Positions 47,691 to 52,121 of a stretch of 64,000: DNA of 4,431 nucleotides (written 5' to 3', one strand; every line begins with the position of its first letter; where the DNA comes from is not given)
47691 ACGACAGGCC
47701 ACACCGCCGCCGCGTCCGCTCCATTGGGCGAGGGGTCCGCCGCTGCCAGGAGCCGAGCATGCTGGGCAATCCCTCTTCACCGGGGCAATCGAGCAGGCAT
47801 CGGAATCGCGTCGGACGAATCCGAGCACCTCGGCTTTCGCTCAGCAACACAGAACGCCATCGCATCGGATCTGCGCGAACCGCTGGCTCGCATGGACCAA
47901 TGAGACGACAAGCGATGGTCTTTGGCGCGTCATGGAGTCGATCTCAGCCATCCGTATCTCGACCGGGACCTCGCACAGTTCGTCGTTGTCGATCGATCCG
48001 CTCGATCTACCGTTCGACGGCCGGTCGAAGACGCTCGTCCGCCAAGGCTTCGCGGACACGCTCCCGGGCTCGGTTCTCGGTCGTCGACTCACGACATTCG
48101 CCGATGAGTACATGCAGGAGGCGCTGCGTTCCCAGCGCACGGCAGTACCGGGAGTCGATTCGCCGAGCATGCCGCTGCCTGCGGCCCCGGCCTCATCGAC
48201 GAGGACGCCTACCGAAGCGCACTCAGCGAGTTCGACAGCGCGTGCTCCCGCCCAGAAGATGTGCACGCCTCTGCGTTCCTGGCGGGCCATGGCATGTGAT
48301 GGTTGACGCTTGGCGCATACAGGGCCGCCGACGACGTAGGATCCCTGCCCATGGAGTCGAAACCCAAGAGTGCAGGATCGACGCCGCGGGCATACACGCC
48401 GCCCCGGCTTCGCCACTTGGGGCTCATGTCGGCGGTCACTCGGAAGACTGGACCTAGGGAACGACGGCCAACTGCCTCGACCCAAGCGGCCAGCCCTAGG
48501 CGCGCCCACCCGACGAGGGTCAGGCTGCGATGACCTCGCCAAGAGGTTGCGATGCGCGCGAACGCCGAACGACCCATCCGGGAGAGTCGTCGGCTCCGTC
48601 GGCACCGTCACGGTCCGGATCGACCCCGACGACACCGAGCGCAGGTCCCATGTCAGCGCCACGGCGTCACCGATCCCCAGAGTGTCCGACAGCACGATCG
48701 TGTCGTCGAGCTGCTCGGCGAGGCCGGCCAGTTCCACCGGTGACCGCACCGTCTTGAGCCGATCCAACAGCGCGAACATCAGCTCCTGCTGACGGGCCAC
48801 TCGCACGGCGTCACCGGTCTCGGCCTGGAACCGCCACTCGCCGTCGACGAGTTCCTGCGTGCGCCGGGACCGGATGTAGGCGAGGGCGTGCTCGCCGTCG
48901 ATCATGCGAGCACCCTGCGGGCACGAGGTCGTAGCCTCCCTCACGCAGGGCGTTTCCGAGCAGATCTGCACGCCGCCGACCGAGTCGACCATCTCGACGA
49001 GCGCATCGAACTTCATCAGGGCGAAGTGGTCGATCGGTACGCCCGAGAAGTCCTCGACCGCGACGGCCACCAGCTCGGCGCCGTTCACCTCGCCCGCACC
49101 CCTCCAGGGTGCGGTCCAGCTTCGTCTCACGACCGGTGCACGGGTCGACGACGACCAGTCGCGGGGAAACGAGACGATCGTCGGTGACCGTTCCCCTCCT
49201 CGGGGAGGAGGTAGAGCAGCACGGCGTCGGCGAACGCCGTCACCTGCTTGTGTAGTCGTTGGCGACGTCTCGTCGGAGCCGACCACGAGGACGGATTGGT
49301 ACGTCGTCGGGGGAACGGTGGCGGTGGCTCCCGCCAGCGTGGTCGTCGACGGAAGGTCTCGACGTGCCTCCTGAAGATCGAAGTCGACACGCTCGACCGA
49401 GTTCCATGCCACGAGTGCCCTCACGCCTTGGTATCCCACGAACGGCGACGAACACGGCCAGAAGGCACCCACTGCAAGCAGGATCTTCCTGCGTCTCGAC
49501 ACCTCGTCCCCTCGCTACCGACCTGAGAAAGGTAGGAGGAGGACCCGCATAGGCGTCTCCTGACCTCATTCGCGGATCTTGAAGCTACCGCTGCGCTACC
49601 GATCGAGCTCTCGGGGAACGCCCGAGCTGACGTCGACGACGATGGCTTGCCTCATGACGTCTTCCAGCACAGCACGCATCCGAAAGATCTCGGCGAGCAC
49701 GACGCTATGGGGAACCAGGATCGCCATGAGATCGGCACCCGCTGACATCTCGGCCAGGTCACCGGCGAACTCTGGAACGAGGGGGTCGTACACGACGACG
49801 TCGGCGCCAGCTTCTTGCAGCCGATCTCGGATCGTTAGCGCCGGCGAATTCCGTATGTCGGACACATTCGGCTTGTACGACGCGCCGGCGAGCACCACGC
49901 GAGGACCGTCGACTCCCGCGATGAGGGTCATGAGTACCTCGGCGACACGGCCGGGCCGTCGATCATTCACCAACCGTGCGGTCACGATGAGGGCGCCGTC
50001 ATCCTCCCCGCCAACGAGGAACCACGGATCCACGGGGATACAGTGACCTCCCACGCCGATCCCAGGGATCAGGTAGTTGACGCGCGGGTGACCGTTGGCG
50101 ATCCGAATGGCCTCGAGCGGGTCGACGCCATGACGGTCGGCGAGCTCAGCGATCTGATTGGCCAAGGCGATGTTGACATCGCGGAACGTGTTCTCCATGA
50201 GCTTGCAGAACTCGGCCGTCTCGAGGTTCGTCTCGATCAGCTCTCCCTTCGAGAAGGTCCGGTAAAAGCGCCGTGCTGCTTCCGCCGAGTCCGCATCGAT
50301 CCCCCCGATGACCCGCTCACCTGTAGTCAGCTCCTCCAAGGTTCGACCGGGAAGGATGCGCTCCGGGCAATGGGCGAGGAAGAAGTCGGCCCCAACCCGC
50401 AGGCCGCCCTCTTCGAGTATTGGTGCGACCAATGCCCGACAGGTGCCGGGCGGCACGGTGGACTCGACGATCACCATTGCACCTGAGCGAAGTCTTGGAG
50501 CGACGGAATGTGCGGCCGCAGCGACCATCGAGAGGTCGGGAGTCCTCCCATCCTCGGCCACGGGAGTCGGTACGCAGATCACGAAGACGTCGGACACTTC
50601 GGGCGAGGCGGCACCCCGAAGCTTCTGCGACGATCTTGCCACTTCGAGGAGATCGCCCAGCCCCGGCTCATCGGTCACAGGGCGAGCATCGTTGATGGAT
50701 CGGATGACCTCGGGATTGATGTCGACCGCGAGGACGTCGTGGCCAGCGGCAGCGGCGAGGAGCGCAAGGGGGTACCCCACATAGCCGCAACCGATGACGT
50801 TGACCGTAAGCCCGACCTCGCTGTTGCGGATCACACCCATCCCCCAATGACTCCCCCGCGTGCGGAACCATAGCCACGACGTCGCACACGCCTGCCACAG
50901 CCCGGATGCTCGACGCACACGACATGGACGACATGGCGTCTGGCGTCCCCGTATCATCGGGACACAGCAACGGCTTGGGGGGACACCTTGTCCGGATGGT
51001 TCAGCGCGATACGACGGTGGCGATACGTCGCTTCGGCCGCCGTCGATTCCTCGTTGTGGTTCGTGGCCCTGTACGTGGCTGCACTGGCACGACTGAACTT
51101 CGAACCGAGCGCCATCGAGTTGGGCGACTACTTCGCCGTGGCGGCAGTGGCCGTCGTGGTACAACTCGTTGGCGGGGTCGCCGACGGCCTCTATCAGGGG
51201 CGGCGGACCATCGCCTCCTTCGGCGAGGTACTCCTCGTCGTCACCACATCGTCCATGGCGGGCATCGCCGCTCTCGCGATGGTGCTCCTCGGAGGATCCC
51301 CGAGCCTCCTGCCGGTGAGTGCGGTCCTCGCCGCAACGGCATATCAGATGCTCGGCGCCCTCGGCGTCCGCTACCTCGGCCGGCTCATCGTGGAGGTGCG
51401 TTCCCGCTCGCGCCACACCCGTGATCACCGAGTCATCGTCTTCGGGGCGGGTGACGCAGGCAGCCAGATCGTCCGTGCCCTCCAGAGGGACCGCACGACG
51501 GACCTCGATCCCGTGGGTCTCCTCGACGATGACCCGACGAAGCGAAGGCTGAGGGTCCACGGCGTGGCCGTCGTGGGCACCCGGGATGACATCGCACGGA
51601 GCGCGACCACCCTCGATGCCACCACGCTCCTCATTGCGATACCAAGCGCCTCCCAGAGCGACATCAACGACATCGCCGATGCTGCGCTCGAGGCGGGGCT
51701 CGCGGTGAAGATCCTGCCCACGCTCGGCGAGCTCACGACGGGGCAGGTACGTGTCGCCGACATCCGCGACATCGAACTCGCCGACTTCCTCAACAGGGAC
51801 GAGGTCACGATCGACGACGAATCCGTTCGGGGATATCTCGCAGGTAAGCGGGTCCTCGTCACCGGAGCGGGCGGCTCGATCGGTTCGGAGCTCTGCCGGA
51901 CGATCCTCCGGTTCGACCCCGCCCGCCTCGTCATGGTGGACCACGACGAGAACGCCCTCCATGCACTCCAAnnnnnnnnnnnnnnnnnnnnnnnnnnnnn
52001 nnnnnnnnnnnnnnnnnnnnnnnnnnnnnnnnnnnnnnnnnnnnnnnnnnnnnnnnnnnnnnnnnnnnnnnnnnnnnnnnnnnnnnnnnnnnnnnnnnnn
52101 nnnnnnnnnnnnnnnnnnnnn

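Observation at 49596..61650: Glycan locus II: PglF/PglE/PglD/PglC-like cassette with WecC-like dehydrogenase, and a GT4 / heparinase-like / bi-domain oxidoreductase trio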

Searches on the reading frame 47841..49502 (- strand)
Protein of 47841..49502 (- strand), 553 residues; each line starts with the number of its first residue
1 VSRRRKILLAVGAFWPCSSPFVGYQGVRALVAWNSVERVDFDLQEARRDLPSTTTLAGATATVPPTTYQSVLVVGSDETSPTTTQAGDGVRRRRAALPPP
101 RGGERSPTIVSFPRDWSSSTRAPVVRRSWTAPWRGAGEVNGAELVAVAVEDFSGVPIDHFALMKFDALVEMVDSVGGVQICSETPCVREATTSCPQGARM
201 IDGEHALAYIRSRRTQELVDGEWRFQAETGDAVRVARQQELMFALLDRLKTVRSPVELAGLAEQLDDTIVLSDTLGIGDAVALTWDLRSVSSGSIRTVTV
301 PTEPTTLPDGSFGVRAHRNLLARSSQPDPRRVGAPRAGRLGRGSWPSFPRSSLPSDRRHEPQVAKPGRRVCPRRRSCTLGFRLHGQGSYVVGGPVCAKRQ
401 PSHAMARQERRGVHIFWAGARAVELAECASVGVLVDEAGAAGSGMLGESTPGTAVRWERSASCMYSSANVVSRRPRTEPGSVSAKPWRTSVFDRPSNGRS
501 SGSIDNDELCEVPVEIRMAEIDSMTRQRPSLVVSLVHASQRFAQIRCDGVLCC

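Call 5: search_protein_families(library=pfam, proteins=[window:47841-49502:-], max_evalue=0.01)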
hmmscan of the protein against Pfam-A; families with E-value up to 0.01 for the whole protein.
window:47841-49502:- (553 aa): 1 family
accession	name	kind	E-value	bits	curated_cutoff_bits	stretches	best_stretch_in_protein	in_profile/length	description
PF03816.19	LytR_cpsA_psr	-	1.6e-22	80.8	24.6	1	105-250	15-149/150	LytR_cpsA_psr family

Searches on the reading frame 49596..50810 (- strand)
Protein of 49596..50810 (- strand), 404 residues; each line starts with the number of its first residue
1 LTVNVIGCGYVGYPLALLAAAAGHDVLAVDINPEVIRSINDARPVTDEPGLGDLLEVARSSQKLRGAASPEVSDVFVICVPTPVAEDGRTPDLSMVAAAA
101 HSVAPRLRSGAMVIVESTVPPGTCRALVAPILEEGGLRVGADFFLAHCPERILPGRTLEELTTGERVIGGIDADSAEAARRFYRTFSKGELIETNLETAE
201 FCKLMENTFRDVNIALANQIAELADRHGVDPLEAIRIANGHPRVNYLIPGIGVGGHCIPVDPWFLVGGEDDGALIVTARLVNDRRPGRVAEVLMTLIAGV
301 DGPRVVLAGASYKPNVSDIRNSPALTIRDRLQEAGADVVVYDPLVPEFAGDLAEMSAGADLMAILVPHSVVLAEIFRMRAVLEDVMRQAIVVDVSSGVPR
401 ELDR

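Call 8: search_protein_families(library=ncbifam, proteins=[window:49596-50810:-], max_evalue=0.001)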
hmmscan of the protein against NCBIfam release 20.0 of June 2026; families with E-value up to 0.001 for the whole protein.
window:49596-50810:- (404 aa): 13 families
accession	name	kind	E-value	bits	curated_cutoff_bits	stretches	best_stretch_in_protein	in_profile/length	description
TIGR03026.1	NDP-sugDHase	subfamily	7e-111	370.9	189.8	1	2-355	2-366/413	nucleotide sugar dehydrogenase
NF040825.1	UDPMaNacDH_Arch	equivalog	3.2e-102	342.5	750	1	3-394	3-397/418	UDP-N-acetyl-D-mannosamine dehydrogenase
NF008286.0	PRK11064.1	equivalog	1.2e-92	310.7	459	1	2-395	5-416/420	UDP-N-acetyl-D-mannosamine dehydrogenase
NF041297.1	UDPGDh_AglM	equivalog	9.7e-58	196.1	670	1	2-347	2-361/429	UDP-glucose 6-dehydrogenase AglM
NF047673.2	TeichurnBiosyTuaD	equivalog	1.5e-42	146.2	700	1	3-347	4-355/439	UDP-glucose 6-dehydrogenase TuaD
NF011729.0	PRK15182.1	equivalog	9.9e-40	136.6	592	1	3-345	9-357/425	Vi polysaccharide biosynthesis UDP-N-acetylglucosamine C-6 dehydrogenase TviB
NF011631.0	PRK15057.1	equivalog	1.1e-13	51.1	757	1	3-387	3-377/388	UDP-glucose 6-dehydrogenase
TIGR01505.1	tartro_sem_red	equivalog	9.2e-05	21.8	340.75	0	3-136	2-112/291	2-hydroxy-3-oxopropionate reductase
NF008592.0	PRK11559.1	equivalog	0.00023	20.6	397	0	323-399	26-100/296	2-hydroxy-3-oxopropionate reductase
NF012005.0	PRK15461.1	equivalog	0.0003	20.1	348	0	3-41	4-42/298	sulfolactaldehyde 3-reductase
NF043037.1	ThreonDh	equivalog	0.0004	19.9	350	0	2-42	4-44/297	L-threonate dehydrogenase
NF007039.0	PRK09496.3-2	equivalog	0.00047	19.1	293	1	4-42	4-42/446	Trk system potassium transporter TrkA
NF000942.0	PRK00094.1-4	subfamily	0.0007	18.9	257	0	2-65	4-67/334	NAD(P)H-dependent glycerol-3-phosphate dehydrogenase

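Call 30: search_solved_structures(query=window:49596-50810:-, max_evalue=1e-20)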
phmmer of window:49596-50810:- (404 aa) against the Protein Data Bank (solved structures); distinct sequences matched with E-value up to 1e-20: 12.
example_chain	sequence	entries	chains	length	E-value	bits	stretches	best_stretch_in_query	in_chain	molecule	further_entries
3ojl_A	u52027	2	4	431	3.9e-96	325.8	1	4-370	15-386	Cap5O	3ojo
4r16_A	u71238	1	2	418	1.8e-87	297.3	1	3-370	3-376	418aa long hypothetical UDP-N-acetyl-D-mannosaminuronic acid dehydrogenase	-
4xr9_A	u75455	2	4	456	1.8e-58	201.9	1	3-346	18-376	CalS8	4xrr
3g79_A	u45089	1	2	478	3.3e-48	168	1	3-370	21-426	NDP-N-acetyl-D-galactosaminuronic acid dehydrogenase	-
3vtf_A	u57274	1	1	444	6.2e-44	154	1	3-350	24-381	UDP-glucose 6-dehydrogenase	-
2y0e_A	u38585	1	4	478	1.9e-40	142.5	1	3-350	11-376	UDP-GLUCOSE DEHYDROGENASE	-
2y0d_A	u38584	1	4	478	3.4e-39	138.4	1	3-350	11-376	UDP-GLUCOSE DEHYDROGENASE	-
2y0c_A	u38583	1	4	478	3.6e-39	138.3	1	3-350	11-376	UDP-GLUCOSE DEHYDROGENASE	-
3gg2_A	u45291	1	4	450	1.1e-38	136.7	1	2-347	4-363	Sugar dehydrogenase, UDP-glucose/GDP-mannose dehydrogenase family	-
4a7p_A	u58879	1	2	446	1.2e-34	123.3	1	3-350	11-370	UDP-GLUCOSE DEHYDROGENASE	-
1mfz_A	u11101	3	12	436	4e-33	118.4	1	3-345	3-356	GDP-mannose 6-dehydrogenase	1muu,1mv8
2o3j_A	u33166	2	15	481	4.4e-24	88.6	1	5-368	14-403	UDP-glucose 6-dehydrogenase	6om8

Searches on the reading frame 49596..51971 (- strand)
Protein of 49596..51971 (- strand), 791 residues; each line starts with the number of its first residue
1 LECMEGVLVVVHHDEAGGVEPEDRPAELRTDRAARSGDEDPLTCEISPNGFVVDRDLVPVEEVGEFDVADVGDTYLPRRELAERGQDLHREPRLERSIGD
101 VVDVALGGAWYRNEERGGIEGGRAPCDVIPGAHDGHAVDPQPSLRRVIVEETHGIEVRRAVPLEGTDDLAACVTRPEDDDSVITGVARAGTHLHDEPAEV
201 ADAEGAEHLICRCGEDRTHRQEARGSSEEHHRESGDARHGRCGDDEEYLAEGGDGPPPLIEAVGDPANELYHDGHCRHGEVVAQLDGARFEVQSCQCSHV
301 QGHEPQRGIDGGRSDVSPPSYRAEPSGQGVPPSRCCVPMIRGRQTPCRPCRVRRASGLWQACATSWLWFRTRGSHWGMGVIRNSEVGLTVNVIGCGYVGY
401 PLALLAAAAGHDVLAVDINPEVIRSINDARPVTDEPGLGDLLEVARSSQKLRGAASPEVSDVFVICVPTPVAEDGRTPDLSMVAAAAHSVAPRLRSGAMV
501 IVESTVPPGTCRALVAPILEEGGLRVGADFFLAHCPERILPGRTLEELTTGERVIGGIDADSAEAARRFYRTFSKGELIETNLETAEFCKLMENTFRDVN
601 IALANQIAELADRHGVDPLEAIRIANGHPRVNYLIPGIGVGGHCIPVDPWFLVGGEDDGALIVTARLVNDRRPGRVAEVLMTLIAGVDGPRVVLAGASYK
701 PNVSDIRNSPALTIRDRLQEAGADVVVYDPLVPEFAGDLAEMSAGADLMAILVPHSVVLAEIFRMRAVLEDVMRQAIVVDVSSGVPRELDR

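Call 5: search_protein_families(library=pfam, proteins=[window:49596-51971:-], max_evalue=0.01)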
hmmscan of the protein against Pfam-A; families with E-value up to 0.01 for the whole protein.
window:49596-51971:- (791 aa): 8 families
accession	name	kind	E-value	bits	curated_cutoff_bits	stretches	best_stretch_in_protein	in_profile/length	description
PF03721.20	UDPG_MGDP_dh_N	-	1.5e-46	158.8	27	1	390-565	3-182/187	UDP-glucose/GDP-mannose dehydrogenase family, NAD binding domain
PF00984.24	UDPG_MGDP_dh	-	1.7e-22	79.8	25.4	1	584-654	1-73/94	UDP-glucose/GDP-mannose dehydrogenase family, central domain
PF03720.21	UDPG_MGDP_dh_C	-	1.2e-14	55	30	1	694-781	2-97/103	UDP-glucose/GDP-mannose dehydrogenase family, UDP binding domain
PF03446.21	NAD_binding_2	-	2.9e-07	31.1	21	1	390-522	2-111/161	NAD binding domain of 6-phosphogluconate dehydrogenase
PF02737.24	3HCDH_N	-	0.0019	18.6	22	1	389-426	1-38/180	3-hydroxyacyl-CoA dehydrogenase, NAD binding domain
PF01210.29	NAD_Gly3P_dh_N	-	0.0033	17.8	23.1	0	390-431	2-43/158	NAD-dependent glycerol-3-phosphate dehydrogenase N-terminus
PF02826.25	2-Hacid_dh_C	-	0.0049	16.7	25.1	0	384-424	33-73/178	D-isomer specific 2-hydroxyacid dehydrogenase, NAD binding domain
PF02254.24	TrkA_N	-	0.0091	16.7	23.8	0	392-428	3-39/116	TrkA-N domain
